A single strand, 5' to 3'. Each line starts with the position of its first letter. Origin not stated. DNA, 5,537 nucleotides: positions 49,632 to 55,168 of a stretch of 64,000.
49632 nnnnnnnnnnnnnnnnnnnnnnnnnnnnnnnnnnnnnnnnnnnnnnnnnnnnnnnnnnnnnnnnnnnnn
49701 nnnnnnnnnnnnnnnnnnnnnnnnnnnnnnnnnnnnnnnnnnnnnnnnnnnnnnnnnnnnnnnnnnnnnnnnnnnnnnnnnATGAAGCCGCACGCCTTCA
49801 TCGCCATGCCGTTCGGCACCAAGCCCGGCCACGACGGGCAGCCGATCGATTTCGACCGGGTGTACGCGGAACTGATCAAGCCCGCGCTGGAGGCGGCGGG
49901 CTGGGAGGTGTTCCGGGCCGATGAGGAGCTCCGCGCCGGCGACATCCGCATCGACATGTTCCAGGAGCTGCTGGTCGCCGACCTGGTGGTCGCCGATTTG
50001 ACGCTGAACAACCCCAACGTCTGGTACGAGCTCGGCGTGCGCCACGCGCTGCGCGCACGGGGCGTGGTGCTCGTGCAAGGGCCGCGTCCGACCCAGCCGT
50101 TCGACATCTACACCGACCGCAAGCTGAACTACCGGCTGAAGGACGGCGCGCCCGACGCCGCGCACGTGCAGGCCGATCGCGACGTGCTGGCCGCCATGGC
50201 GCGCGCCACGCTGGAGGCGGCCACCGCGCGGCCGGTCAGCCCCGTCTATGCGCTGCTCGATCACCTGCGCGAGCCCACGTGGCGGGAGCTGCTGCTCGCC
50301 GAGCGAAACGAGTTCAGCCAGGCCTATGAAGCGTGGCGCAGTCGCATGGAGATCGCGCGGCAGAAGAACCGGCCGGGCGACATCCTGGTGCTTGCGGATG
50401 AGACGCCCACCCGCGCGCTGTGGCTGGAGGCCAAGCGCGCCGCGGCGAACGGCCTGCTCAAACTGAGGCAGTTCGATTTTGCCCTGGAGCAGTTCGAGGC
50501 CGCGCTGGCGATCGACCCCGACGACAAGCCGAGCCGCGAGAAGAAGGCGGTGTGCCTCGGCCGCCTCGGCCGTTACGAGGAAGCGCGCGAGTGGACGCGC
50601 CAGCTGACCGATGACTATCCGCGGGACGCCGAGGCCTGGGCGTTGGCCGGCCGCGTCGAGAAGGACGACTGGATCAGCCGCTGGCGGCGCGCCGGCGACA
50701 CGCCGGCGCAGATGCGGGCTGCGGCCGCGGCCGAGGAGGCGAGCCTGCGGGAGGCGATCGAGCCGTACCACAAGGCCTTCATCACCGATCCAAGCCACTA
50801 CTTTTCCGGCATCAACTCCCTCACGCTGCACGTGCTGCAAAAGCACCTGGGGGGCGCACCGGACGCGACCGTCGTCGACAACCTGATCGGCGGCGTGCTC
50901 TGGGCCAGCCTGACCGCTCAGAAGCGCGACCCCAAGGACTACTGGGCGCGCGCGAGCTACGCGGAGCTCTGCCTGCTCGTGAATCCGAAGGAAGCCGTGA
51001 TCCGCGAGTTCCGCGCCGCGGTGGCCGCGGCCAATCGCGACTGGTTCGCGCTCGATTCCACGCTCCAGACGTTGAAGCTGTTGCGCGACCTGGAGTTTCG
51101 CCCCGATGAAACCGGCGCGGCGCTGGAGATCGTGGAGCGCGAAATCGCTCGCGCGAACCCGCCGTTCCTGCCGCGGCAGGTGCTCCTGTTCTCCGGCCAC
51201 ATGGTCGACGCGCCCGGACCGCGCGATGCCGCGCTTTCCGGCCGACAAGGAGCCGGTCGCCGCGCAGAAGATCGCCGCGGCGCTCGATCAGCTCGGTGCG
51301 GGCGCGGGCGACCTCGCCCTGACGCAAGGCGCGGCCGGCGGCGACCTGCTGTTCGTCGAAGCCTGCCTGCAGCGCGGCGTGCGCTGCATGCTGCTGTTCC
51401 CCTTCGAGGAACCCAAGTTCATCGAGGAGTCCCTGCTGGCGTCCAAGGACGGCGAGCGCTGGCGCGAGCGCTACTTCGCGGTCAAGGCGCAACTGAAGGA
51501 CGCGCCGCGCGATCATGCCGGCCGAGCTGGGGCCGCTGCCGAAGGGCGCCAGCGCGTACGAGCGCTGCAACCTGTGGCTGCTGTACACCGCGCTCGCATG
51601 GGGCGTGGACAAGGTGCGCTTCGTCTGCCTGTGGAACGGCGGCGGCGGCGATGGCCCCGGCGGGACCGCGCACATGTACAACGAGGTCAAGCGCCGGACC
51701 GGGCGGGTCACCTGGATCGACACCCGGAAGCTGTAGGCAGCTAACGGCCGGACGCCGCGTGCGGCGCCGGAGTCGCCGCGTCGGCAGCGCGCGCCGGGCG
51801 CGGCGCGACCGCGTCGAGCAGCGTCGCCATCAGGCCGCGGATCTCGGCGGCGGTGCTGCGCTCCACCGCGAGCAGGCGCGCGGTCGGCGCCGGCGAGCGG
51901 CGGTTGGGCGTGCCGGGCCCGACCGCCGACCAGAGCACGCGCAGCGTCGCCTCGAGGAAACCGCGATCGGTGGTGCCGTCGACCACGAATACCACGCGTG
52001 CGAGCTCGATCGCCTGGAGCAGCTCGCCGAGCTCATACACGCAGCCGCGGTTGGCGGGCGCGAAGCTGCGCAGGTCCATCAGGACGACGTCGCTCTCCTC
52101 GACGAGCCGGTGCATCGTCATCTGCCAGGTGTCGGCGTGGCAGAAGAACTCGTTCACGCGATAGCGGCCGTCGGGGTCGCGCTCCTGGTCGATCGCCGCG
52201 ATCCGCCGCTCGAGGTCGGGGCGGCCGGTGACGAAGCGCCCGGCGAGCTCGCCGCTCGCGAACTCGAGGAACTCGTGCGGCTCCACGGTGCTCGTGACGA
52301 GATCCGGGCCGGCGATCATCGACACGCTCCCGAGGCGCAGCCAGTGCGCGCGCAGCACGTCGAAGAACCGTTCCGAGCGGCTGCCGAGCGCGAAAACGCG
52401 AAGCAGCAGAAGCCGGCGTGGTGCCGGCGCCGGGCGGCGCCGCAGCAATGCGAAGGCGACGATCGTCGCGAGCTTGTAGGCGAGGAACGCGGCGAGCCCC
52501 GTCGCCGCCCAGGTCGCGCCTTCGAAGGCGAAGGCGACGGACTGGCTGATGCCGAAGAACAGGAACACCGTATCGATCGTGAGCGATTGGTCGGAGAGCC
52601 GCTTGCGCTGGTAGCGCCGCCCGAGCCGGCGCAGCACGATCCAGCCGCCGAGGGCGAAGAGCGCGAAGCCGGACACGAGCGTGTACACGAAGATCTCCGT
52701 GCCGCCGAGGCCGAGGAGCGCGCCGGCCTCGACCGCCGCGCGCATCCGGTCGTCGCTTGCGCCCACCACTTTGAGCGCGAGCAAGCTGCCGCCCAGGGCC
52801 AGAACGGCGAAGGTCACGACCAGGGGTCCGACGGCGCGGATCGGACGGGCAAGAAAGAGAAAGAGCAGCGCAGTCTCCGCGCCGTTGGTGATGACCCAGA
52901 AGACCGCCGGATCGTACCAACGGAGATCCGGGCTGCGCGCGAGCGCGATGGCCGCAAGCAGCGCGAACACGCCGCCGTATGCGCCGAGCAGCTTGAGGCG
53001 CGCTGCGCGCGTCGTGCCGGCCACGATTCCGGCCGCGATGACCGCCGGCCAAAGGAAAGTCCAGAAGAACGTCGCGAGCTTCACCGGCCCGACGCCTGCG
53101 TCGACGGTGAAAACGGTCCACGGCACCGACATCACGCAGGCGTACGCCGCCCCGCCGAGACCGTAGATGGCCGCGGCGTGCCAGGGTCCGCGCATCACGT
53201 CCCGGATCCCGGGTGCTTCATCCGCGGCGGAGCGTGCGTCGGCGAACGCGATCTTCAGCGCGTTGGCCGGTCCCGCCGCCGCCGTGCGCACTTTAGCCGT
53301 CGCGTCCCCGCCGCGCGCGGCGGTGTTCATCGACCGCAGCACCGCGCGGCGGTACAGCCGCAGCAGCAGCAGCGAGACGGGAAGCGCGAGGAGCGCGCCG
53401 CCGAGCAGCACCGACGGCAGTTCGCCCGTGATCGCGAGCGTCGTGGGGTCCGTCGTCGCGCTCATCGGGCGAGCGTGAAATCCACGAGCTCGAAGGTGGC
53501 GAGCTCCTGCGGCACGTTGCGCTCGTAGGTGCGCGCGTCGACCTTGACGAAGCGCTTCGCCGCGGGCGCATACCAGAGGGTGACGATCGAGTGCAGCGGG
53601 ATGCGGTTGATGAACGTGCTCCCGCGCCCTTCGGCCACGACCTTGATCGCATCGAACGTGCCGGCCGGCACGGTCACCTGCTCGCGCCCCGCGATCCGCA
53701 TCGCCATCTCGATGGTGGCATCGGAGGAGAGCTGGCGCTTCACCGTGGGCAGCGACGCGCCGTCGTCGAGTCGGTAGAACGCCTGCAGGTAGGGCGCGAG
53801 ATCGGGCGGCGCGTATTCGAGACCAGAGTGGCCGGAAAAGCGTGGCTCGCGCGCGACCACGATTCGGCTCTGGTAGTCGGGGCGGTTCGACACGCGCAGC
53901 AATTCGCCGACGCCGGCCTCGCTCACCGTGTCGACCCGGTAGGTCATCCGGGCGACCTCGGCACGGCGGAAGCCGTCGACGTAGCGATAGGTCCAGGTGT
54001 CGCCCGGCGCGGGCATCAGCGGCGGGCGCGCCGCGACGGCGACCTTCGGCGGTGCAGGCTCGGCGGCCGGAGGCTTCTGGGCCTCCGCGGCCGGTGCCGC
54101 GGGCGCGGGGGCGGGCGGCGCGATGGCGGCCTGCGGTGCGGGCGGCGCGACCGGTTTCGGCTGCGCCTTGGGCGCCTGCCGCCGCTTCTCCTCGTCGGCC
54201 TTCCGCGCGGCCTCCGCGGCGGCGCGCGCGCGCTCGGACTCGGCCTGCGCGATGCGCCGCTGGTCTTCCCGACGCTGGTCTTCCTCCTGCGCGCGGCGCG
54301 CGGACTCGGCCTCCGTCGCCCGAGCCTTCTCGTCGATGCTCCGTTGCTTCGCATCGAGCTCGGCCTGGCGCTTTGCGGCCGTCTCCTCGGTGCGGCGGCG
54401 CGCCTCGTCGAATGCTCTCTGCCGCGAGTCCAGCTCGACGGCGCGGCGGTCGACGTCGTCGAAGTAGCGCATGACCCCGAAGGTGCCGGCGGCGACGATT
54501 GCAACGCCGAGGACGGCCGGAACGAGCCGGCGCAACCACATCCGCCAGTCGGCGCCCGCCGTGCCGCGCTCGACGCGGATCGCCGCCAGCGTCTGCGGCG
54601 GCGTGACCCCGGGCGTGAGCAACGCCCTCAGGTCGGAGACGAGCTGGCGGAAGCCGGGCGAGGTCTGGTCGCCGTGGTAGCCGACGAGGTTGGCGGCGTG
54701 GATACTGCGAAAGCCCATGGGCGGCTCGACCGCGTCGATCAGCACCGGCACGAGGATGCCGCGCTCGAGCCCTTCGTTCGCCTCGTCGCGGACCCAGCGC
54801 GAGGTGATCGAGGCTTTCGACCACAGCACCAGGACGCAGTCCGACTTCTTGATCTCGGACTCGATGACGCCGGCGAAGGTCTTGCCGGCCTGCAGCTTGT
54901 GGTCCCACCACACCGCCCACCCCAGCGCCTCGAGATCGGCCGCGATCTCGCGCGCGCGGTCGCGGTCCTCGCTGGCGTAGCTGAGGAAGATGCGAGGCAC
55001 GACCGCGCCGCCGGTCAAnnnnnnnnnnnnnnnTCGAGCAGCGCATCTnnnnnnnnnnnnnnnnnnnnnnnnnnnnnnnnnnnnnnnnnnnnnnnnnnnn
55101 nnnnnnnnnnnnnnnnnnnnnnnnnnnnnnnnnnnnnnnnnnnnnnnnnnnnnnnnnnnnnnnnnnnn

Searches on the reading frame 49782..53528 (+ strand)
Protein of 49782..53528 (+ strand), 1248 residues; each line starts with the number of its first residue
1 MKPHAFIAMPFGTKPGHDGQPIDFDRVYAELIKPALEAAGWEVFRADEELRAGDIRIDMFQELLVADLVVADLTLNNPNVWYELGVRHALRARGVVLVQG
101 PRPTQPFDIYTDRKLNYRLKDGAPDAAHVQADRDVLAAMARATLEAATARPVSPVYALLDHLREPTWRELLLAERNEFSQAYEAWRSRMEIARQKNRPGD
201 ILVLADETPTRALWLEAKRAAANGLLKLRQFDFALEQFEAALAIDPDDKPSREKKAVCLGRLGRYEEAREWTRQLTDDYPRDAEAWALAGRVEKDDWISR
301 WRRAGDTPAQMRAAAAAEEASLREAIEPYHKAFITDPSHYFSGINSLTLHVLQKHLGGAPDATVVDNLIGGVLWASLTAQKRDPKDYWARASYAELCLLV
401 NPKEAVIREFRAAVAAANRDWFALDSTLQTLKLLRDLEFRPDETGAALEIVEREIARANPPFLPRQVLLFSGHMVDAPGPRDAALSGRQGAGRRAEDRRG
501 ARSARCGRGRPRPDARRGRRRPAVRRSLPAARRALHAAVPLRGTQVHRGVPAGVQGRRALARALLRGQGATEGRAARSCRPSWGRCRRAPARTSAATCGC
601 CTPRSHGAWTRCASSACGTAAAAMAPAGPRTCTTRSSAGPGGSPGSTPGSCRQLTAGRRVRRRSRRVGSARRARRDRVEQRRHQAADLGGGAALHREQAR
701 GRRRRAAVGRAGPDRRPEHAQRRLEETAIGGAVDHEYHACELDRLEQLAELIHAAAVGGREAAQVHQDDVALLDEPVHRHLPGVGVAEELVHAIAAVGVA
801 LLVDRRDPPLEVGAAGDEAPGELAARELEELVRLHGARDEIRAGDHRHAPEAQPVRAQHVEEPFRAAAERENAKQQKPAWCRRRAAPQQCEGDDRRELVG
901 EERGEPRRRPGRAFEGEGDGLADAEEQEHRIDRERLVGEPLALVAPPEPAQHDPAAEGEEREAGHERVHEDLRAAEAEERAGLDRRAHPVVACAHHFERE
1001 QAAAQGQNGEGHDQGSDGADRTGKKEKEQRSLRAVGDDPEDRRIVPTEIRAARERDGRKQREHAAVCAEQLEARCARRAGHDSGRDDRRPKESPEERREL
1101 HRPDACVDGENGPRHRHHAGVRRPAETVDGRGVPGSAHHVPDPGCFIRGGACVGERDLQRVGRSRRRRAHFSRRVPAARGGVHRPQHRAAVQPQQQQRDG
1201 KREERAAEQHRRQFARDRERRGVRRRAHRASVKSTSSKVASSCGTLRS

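Call 81: search_protein_families(library=pfam, proteins=[window:49782-53528:+], max_evalue=0.0001)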
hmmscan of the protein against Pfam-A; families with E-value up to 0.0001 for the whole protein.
window:49782-53528:+ (1248 aa): 7 families
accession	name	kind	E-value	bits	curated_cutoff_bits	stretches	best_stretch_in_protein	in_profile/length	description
PF20308.4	TPR-S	-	3.1e-19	69.9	27.6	1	230-349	1-101/102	Tetratricopeptide Repeats-Sensor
PF14559.12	TPR_19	-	1.9e-09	38.1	25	1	225-290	1-66/68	Tetratricopeptide repeat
PF13281.12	MAP3K_TRAF_bd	-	8.2e-09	35.4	24.1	1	282-443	211-355/371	MAP3K TRAFs-binding domain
PF13431.12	TPR_17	-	7.3e-06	26.3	24.4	0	238-270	2-34/34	Tetratricopeptide repeat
PF13432.12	TPR_16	-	1.1e-05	26.2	32.7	1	220-282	2-64/65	Tetratricopeptide repeat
PF07719.23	TPR_2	-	2e-05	24.8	27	0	217-248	3-34/34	Tetratricopeptide repeat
PF00515.34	TPR_1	-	6.2e-05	23.1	27.8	0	225-248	11-34/34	Tetratricopeptide repeat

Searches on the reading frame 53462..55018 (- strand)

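Call 81: search_protein_families(library=pfam, proteins=[window:53462-55018:-], max_evalue=0.0001)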
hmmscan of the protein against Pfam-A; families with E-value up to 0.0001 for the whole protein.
window:53462-55018:- (518 aa): 3 families
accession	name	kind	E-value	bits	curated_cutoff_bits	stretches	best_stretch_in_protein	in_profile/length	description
PF13676.11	TIR_2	-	1.8e-24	87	28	1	10-127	1-122/122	TIR domain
PF08937.16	ThsB_TIR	-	1.5e-05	25.8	21.2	1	44-88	42-88/100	Thoeris protein ThsB, TIR-like domain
PF01582.25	TIR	-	4.4e-05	23.8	21.3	1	23-85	19-82/179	TIR domain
